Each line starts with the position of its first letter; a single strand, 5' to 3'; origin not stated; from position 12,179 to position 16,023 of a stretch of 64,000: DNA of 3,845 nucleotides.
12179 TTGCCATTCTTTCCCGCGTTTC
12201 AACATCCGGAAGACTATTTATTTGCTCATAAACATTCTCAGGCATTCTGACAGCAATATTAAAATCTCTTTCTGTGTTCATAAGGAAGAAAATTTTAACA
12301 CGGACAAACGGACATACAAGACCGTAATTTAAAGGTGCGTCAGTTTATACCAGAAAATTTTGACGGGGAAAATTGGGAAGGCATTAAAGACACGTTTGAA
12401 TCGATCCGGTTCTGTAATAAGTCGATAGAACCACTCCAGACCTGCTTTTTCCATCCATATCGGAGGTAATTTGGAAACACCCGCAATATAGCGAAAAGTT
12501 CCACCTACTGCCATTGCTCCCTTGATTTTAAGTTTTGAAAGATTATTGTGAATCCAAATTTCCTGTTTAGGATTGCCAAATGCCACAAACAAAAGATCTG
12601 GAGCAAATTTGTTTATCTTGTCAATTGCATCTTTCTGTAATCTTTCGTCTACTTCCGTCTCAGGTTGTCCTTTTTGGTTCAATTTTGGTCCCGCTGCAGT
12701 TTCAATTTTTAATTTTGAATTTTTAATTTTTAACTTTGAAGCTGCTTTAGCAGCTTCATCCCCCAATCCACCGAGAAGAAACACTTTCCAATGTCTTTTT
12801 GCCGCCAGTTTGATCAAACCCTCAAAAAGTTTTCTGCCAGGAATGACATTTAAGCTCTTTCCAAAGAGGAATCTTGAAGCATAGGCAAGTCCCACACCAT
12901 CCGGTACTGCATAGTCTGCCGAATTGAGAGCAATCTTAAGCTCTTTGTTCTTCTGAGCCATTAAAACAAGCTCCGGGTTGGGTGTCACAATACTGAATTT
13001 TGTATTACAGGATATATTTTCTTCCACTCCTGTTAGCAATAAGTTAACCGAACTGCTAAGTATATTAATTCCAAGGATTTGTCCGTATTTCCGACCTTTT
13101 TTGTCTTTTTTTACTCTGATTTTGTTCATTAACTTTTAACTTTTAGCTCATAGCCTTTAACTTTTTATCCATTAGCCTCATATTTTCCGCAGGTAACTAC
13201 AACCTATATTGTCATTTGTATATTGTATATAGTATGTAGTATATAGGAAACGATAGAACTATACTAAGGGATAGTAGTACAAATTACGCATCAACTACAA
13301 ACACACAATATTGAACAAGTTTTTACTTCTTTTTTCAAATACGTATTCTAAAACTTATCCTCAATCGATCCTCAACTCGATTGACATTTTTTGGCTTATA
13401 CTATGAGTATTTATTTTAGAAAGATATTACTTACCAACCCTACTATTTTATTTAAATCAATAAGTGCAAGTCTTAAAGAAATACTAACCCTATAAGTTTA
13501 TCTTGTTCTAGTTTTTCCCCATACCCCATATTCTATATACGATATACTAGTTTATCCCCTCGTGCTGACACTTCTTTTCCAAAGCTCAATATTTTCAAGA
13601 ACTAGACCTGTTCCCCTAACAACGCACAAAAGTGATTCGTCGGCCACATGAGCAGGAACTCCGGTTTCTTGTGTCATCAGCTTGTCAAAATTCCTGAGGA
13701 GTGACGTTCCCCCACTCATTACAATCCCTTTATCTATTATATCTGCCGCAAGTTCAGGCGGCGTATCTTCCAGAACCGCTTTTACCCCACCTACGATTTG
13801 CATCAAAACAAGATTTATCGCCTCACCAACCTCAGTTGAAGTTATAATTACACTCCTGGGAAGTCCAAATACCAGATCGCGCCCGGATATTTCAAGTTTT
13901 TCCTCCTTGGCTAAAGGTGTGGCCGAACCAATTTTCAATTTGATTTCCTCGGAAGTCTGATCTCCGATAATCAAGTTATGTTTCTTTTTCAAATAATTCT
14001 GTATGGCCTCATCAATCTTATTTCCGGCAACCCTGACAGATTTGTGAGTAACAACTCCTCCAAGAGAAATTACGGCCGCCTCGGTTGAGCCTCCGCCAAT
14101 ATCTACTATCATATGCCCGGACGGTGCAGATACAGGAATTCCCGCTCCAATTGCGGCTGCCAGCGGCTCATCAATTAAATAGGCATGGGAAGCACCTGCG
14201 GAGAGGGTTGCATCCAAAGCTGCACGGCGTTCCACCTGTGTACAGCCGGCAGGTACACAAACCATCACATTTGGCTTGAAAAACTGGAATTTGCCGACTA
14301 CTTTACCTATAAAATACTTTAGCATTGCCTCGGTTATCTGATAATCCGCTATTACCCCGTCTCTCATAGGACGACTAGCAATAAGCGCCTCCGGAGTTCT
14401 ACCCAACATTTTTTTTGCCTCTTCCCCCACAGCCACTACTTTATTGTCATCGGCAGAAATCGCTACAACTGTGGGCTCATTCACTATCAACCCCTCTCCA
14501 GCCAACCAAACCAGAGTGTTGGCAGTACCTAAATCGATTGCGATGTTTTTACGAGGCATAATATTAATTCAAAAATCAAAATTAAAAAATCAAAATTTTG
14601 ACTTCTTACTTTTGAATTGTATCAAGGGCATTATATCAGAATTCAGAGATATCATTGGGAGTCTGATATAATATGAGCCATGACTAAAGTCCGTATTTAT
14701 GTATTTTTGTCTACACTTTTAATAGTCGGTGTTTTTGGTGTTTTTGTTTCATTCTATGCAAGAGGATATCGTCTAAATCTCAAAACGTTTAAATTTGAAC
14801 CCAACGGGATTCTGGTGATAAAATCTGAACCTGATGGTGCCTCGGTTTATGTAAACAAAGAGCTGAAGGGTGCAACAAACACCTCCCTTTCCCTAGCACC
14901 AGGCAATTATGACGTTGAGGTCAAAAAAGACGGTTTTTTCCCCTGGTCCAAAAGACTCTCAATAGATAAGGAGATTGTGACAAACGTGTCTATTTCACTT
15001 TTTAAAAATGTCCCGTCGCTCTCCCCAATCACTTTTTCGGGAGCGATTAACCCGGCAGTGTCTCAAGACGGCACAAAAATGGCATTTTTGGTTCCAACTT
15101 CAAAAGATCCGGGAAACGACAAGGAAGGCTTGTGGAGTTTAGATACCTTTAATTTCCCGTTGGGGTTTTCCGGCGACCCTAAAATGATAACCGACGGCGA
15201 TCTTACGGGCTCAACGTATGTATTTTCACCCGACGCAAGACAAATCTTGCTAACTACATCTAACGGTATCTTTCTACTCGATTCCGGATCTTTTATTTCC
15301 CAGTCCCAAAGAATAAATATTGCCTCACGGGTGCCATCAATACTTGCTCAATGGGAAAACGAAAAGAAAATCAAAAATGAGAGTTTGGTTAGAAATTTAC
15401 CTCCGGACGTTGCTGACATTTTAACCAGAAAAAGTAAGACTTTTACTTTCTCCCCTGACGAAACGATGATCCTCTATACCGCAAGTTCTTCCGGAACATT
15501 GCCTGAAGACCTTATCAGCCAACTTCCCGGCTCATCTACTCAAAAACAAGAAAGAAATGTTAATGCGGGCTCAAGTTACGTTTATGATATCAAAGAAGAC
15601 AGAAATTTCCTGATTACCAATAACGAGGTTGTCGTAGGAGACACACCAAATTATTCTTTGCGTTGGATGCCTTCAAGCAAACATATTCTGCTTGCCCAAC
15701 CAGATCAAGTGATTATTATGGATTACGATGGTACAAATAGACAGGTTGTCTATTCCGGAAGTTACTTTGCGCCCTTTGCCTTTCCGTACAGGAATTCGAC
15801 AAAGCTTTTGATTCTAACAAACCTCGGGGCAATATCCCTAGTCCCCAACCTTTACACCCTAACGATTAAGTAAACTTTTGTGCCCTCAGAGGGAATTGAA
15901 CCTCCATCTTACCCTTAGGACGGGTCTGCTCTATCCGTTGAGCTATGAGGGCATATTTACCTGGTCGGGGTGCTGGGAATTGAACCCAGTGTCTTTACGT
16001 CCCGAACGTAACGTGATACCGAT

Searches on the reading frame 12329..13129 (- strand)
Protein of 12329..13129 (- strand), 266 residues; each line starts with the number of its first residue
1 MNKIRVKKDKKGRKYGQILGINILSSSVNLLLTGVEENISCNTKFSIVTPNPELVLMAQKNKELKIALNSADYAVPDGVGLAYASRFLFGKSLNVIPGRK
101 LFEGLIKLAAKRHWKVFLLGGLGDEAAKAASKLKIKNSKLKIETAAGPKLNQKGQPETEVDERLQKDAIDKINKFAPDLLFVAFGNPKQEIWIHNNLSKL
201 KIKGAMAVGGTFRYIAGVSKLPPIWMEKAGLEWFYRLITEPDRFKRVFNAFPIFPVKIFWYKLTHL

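Call 67: search_protein_families(library=pfam, proteins=[window:12329-13129:-], max_evalue=0.00001)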
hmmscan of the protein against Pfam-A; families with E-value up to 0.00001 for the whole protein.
window:12329-13129:- (266 aa): 1 family
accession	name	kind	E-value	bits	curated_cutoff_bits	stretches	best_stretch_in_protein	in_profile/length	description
PF03808.19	Glyco_tran_WecG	-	3.3e-44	151.1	27.4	1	71-247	1-167/168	Glycosyl transferase WecG/TagA/CpsF family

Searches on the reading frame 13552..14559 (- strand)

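Call 67: search_protein_families(library=pfam, proteins=[window:13552-14559:-], max_evalue=0.00001)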
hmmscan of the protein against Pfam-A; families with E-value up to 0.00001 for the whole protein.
window:13552-14559:- (335 aa): 4 families
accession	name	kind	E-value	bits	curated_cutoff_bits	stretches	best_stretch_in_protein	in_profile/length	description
PF06723.19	MreB_Mbl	-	1.1e-137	458.7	27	1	4-326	2-324/327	MreB/Mbl protein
PF00022.25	Actin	-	3.7e-11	42.7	27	1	6-194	7-191/410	Actin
PF00012.26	HSP70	-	3.2e-10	39.3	20.6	1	97-196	135-240/599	Hsp70 protein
PF14450.12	FtsA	-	2.7e-08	34.7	31.8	1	151-307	2-111/127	Cell division protein FtsA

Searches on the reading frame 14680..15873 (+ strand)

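Call 67: search_protein_families(library=pfam, proteins=[window:14680-15873:+], max_evalue=0.00001)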
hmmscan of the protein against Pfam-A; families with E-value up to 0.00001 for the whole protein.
window:14680-15873:+ (397 aa): 1 family
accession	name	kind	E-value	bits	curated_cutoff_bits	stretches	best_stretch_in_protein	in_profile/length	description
PF08308.17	PEGA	-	1.5e-16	60.5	20.8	1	43-107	2-67/71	PEGA domain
